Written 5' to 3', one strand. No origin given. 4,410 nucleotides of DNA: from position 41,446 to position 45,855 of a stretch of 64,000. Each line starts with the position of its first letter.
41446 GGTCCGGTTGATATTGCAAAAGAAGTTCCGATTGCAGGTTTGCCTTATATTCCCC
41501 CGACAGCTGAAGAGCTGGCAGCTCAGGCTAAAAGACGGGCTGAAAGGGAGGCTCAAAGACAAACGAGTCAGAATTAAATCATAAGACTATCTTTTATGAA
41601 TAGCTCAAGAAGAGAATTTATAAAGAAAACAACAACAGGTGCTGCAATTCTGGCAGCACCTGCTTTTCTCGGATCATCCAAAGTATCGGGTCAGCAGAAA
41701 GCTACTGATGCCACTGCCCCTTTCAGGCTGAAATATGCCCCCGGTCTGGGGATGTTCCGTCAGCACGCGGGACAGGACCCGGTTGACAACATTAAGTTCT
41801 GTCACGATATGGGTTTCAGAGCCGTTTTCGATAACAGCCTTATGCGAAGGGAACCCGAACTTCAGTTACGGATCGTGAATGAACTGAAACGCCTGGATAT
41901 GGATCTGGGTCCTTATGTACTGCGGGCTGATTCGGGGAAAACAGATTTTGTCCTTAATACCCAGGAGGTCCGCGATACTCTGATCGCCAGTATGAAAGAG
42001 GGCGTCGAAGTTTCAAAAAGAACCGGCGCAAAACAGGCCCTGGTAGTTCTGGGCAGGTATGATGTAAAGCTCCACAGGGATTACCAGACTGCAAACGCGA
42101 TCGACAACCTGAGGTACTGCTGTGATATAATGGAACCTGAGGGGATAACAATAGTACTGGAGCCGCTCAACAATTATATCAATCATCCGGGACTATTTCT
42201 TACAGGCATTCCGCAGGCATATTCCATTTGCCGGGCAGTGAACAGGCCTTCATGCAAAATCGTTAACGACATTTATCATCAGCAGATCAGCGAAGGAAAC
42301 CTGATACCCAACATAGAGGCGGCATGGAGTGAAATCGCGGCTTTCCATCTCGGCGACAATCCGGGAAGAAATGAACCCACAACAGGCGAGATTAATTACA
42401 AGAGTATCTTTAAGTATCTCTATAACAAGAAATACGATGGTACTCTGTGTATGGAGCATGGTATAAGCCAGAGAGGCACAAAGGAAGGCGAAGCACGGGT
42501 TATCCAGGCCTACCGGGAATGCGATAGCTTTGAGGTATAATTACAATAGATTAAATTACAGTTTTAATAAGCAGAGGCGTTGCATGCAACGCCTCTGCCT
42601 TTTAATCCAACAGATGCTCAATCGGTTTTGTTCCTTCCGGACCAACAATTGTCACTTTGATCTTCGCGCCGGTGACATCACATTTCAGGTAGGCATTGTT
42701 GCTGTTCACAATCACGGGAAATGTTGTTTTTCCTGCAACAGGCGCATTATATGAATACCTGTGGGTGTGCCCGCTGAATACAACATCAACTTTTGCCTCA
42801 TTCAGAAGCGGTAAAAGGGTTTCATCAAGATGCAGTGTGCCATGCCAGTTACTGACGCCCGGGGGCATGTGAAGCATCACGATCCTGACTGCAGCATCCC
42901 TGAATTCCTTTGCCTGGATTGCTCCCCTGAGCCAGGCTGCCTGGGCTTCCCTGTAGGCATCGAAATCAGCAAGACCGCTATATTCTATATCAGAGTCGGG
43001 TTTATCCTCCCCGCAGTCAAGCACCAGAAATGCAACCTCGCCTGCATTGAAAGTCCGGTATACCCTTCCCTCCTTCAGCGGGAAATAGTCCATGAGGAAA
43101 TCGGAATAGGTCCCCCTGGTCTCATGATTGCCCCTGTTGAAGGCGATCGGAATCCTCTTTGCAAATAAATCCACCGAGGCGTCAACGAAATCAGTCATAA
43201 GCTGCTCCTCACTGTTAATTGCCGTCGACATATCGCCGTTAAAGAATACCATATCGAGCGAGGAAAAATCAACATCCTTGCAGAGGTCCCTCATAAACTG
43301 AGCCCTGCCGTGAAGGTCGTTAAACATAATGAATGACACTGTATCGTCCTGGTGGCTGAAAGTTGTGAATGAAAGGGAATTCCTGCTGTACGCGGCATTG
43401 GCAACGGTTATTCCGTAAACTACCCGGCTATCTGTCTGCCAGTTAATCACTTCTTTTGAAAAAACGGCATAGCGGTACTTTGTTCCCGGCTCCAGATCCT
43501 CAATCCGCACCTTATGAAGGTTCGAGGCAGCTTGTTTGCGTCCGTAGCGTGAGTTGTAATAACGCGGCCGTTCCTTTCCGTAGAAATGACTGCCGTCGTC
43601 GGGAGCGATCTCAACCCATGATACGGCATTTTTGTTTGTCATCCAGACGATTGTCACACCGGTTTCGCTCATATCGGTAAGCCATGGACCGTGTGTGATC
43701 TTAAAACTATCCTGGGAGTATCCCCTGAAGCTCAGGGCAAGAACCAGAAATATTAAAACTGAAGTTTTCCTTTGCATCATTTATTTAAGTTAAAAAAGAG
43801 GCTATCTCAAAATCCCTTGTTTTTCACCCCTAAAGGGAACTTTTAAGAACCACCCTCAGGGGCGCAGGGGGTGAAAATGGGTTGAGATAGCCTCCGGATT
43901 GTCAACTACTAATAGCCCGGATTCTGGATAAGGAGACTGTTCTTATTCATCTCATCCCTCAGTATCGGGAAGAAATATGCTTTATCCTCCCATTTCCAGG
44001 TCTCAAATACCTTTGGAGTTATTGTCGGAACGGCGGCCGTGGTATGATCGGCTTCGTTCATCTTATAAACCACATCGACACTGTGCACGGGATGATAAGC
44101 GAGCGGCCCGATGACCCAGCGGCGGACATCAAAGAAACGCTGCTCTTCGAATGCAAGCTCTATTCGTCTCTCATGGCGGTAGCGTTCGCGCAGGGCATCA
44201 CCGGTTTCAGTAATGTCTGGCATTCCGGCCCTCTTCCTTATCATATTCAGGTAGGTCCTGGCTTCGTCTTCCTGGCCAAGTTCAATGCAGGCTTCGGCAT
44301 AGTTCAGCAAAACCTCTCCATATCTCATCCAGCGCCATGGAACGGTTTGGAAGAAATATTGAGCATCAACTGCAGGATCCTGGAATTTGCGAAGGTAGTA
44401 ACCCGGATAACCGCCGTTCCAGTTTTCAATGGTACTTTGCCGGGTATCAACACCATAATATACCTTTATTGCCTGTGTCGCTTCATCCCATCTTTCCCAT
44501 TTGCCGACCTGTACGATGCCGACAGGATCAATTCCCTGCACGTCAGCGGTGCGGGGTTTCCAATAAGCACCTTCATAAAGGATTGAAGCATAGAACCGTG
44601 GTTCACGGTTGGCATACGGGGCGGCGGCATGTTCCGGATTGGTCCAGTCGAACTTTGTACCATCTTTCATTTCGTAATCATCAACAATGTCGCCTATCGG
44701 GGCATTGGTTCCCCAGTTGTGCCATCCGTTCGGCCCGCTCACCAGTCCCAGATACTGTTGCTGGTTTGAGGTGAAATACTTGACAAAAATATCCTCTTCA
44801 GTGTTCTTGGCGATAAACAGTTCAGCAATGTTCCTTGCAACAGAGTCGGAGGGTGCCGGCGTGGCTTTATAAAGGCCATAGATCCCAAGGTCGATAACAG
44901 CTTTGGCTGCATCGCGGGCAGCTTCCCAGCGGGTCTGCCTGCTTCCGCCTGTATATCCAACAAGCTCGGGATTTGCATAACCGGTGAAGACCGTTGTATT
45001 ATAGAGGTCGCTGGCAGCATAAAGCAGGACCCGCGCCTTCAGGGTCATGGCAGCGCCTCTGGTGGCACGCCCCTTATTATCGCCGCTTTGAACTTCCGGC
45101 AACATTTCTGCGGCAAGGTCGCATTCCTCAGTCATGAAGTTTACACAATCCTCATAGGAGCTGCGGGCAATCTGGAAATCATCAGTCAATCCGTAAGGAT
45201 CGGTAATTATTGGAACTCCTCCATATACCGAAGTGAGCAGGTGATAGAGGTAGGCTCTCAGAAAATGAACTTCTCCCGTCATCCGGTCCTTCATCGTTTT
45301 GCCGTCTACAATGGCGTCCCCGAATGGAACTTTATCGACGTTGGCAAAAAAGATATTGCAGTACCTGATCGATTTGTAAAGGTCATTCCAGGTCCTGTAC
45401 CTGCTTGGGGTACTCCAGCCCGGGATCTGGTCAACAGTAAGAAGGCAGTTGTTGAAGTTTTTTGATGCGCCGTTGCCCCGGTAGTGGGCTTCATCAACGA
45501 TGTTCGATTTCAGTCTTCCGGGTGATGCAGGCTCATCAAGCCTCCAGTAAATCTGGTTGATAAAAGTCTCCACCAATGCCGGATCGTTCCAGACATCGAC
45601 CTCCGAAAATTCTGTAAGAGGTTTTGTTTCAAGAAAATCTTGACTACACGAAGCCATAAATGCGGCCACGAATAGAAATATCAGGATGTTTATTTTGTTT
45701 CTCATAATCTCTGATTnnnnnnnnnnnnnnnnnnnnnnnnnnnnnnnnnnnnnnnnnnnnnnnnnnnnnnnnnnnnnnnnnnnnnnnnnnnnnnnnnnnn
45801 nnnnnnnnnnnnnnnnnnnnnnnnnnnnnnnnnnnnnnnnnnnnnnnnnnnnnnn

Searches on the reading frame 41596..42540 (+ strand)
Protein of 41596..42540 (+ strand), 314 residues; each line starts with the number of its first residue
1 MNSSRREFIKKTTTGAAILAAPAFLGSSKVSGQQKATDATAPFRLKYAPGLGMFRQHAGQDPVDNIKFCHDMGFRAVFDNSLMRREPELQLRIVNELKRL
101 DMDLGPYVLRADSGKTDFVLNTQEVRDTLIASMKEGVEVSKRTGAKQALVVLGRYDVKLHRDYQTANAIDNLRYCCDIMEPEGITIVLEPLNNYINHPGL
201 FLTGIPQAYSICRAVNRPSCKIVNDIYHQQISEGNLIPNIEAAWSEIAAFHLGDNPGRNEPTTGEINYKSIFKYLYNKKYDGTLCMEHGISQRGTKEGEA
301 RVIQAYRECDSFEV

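Call 17: search_protein_families(library=pfam, proteins=[window:41596-42540:+], max_evalue=0.001)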
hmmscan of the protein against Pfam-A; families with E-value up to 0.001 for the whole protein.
window:41596-42540:+ (314 aa): 1 family
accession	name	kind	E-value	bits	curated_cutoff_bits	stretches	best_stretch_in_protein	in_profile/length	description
PF01261.30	AP_endonuc_2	-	1.9e-28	100.3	31.1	1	67-292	2-233/249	Xylose isomerase-like TIM barrel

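Call 45: search_protein_families(library=ncbifam, proteins=[window:41596-42537:+], max_evalue=0.001)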
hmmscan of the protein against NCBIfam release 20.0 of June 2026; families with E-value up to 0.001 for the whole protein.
window:41596-42537:+ (314 aa): 9 families
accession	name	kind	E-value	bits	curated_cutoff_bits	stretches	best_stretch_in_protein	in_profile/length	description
TIGR03234.1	OH-pyruv-isom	equivalog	2.5e-31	108.9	353.45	1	130-288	83-240/254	hydroxypyruvate isomerase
NF043033.1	OxoTetrIsom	equivalog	1.2e-28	100.5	325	1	132-288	86-237/251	2-oxo-tetronate isomerase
NF007444.0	PRK09997.1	equivalog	4.6e-26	91.9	465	1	124-306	82-257/258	hydroxypyruvate isomerase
NF041099.2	keto_glucon_epim_IolO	equivalog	1.1e-17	64.3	300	1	117-289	79-247/269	5-keto-L-gluconate epimerase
NF051856.1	PsicseEpim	equivalog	3.7e-17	63.1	300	1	159-297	120-254/287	D-psicose 3-epimerase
NF007441.0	PRK09989.1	equivalog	9.3e-15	55.1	412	1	163-296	117-247/258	HPr family phosphocarrier protein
NF009688.0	PRK13209.1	subfamily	2e-06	27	317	1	92-288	61-254/286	L-ribulose-5-phosphate 3-epimerase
NF009689.0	PRK13210.1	subfamily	5.4e-05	22.5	200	1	121-305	85-271/286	L-ribulose-5-phosphate 3-epimerase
TIGR00542.1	hxl6Piso_put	equivalog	0.00026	20.4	272.15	1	122-306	85-265/279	L-ribulose-5-phosphate 3-epimerase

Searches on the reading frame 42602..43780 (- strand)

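Call 89: search_protein_families(library=pfam, proteins=[window:42602-43780:-], max_evalue=0.0001)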
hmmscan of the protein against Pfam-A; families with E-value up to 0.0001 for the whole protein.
window:42602-43780:- (392 aa): 3 families
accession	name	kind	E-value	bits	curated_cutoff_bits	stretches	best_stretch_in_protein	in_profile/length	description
PF00149.33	Metallophos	-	1.1e-16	62.3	21.5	1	150-342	3-191/191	Calcineurin-like phosphoesterase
PF16656.11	Pur_ac_phosph_N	-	2.3e-09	38.1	30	1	34-115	8-86/93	Purple acid Phosphatase, N-terminal domain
PF12850.12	Metallophos_2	-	4.6e-05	23.9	27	0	151-345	4-122/154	Calcineurin-like phosphoesterase superfamily domain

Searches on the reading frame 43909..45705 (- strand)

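Call 89: search_protein_families(library=pfam, proteins=[window:43909-45705:-], max_evalue=0.0001)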
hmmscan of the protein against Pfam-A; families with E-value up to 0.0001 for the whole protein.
window:43909-45705:- (598 aa): 2 families
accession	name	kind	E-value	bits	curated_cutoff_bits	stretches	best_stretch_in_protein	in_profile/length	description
PF07980.17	SusD_RagB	-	1e-57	196.5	23.1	1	314-598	27-297/297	SusD family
PF14322.12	SusD-like_3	-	4.2e-24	86.3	27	1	23-228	1-191/191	Starch-binding associating with outer membrane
